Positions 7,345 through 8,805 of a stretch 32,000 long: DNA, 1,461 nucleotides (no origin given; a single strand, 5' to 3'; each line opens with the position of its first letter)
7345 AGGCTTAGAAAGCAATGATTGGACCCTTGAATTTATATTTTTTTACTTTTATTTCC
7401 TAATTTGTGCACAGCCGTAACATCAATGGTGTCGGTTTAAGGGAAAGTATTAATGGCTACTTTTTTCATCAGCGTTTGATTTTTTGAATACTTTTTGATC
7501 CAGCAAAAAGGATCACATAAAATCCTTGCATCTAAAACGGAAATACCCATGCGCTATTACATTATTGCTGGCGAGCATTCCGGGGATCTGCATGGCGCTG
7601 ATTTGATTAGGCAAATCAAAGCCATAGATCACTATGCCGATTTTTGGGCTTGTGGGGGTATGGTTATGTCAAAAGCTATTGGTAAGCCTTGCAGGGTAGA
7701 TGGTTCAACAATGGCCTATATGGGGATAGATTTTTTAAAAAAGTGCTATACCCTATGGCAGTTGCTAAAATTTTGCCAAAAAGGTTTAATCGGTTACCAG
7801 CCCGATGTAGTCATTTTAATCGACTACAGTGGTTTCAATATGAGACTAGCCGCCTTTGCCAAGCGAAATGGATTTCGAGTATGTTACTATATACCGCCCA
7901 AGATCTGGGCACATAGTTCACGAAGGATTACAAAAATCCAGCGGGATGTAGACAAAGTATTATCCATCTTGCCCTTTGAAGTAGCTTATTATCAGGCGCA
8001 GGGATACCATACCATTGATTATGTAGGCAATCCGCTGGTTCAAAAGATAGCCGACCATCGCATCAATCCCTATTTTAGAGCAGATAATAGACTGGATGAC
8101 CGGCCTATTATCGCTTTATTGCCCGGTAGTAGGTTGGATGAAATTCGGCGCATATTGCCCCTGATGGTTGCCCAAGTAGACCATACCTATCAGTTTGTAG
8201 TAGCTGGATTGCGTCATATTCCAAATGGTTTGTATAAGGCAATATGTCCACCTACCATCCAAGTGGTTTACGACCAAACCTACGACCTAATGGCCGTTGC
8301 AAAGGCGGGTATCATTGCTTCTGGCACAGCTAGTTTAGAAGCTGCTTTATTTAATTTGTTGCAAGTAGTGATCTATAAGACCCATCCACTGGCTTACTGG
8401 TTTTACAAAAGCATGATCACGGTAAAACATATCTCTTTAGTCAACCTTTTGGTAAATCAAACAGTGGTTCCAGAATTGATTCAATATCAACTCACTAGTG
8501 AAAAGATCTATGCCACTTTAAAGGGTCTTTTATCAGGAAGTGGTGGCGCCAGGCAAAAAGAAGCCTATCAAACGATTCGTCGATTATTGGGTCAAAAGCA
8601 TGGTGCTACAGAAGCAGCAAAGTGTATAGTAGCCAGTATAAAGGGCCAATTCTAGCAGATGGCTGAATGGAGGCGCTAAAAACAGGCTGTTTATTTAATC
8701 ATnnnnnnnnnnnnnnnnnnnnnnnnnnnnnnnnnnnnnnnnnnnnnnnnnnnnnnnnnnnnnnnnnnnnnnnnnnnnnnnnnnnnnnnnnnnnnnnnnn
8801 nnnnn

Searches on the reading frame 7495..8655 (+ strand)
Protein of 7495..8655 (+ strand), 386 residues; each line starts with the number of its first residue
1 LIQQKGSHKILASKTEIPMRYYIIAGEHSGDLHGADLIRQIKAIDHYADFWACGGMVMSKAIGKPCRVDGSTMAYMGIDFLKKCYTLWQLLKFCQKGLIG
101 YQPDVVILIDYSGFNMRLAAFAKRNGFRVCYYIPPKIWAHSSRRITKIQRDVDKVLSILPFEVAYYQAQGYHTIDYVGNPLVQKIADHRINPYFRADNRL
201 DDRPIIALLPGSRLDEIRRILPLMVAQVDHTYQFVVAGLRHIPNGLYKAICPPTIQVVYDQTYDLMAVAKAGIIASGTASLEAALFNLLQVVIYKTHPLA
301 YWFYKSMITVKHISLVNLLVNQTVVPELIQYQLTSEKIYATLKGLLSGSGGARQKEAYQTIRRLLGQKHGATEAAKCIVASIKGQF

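Call 62: search_protein_families(library=pfam, proteins=[window:7495-8655:+], max_evalue=0.001)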
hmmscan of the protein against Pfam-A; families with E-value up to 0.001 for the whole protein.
window:7495-8655:+ (386 aa): 1 family
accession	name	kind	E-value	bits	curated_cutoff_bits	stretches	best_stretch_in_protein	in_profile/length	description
PF02684.21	LpxB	-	2.2e-68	231.3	22.6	1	22-379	2-371/374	Lipid-A-disaccharide synthetase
